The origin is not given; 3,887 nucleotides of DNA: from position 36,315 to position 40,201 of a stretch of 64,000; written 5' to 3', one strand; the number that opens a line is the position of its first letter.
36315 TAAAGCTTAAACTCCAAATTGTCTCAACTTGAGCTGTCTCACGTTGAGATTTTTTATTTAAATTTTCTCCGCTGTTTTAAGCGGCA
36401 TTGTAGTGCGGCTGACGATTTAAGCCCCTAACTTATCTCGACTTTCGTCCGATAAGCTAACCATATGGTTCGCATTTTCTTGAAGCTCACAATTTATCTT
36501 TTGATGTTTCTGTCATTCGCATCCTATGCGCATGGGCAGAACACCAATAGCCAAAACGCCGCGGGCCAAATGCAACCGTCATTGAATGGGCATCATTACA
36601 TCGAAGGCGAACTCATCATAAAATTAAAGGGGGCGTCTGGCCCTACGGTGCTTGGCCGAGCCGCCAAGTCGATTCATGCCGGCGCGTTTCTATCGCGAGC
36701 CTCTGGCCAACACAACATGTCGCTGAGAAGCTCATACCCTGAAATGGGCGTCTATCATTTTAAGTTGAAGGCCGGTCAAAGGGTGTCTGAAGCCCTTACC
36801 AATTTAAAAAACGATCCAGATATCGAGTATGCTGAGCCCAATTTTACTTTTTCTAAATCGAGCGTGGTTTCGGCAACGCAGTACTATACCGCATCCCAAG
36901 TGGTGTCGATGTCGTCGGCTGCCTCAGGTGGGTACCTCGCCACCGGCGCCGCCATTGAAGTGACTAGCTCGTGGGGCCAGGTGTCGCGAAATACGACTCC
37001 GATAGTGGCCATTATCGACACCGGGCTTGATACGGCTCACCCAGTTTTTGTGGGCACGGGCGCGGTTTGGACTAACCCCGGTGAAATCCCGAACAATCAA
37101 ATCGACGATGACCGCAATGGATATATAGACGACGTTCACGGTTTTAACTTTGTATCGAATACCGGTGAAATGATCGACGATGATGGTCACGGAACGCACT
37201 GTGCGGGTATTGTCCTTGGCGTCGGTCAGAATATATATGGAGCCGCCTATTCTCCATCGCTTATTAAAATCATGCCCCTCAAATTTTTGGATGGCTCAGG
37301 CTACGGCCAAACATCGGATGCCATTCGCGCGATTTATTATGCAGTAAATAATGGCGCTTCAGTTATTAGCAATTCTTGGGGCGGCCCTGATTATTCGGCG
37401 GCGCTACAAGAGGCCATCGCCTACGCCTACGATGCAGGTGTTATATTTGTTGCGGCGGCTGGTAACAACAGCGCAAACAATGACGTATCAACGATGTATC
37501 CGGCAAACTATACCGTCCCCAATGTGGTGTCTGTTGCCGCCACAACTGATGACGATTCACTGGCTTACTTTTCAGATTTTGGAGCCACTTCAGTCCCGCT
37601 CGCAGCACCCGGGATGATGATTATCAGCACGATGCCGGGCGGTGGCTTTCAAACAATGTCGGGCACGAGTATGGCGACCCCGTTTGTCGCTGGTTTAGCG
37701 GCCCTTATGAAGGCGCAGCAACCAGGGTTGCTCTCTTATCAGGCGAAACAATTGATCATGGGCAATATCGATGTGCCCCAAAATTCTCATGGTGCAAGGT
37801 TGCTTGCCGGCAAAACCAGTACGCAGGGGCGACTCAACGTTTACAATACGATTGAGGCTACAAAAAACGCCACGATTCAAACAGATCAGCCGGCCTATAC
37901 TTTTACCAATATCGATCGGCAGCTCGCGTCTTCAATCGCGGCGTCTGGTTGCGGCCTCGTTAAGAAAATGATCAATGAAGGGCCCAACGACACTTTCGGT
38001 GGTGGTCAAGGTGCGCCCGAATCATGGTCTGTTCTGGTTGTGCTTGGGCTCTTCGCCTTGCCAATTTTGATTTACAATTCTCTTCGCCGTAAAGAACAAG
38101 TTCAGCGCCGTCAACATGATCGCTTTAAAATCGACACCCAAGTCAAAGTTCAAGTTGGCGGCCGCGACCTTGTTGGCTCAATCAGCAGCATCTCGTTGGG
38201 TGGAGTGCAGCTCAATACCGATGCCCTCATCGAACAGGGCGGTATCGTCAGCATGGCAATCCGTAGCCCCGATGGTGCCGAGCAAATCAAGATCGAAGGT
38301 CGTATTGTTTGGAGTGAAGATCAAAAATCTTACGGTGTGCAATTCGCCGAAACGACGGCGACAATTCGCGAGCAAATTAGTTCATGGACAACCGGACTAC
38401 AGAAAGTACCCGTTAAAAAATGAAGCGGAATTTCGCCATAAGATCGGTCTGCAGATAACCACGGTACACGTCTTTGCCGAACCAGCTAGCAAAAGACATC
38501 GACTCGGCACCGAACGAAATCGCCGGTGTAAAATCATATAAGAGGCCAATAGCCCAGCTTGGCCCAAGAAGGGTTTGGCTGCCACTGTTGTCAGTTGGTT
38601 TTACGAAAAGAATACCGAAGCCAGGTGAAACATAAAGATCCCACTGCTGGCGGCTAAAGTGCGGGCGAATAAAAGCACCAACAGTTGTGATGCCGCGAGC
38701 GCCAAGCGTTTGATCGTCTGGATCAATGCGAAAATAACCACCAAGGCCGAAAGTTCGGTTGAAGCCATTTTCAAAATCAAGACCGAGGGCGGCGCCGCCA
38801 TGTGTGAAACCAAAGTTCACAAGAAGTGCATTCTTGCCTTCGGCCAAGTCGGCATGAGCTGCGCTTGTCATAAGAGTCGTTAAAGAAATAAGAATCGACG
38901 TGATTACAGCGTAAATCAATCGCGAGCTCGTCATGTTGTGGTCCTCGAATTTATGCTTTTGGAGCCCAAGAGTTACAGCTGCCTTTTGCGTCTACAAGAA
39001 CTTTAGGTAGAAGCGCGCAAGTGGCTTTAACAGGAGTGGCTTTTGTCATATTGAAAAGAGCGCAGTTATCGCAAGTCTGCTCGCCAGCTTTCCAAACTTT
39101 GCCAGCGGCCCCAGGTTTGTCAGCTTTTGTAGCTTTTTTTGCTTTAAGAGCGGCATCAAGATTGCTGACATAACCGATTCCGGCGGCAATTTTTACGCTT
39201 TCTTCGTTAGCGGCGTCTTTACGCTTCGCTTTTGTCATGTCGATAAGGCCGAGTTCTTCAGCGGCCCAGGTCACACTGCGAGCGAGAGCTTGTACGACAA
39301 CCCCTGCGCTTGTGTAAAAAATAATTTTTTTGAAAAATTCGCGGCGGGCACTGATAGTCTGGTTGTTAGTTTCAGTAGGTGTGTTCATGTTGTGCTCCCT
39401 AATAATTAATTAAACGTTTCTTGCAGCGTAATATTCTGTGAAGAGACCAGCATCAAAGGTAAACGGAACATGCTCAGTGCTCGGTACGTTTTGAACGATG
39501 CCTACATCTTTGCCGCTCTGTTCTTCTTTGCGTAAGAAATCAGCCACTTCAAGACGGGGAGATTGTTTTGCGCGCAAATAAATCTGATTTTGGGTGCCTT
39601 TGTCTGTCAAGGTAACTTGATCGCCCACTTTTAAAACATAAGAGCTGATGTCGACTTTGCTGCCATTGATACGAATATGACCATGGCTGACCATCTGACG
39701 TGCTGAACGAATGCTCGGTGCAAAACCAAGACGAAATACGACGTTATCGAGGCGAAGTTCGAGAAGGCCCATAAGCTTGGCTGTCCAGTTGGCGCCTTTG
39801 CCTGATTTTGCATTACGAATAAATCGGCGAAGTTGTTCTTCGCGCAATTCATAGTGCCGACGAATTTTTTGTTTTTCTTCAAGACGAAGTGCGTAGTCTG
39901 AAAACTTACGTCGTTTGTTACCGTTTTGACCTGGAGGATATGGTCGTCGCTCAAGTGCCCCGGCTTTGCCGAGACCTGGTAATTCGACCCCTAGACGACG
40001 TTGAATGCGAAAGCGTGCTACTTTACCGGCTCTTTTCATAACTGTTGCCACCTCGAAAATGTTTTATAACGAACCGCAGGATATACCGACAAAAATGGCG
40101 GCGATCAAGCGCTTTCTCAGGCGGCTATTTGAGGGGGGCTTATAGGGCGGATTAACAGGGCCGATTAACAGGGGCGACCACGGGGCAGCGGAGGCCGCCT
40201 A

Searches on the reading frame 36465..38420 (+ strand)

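Call 31: search_protein_families(library=pfam, proteins=[window:36465-38420:+], max_evalue=0.00001)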
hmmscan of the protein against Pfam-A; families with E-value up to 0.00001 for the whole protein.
window:36465-38420:+ (652 aa): 3 families
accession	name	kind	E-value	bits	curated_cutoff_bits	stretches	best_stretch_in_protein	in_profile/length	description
PF00082.27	Peptidase_S8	-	1.3e-51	176.1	21.8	1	178-435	3-273/288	Subtilase family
PF07238.19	PilZ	-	1.7e-16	60.9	22.5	1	547-642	1-100/102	PilZ domain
PF22148.1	Fervidolysin_NPro-like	-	4.9e-09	36.9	21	1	35-126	5-81/81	Fervidolysin N-terminal prodomain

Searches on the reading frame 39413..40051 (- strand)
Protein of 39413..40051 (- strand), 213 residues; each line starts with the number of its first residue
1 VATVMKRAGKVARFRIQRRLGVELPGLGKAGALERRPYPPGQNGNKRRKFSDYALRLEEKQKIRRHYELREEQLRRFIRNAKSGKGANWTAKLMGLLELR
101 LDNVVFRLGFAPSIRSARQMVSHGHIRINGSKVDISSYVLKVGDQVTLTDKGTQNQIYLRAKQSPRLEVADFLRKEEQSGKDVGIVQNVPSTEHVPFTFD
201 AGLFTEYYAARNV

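Call 32: search_protein_families(library=pfam, proteins=[window:39413-40051:-], max_evalue=0.00001)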
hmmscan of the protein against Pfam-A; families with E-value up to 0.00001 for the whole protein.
window:39413-40051:- (213 aa): 2 families
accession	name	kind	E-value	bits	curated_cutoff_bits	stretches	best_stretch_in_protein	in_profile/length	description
PF01479.30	S4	-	8.4e-19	67.5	22.8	1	99-146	1-48/48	S4 domain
PF00163.24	Ribosomal_S4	-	1.6e-16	61.2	23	1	13-98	6-95/95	Ribosomal protein S4/S9 N-terminal domain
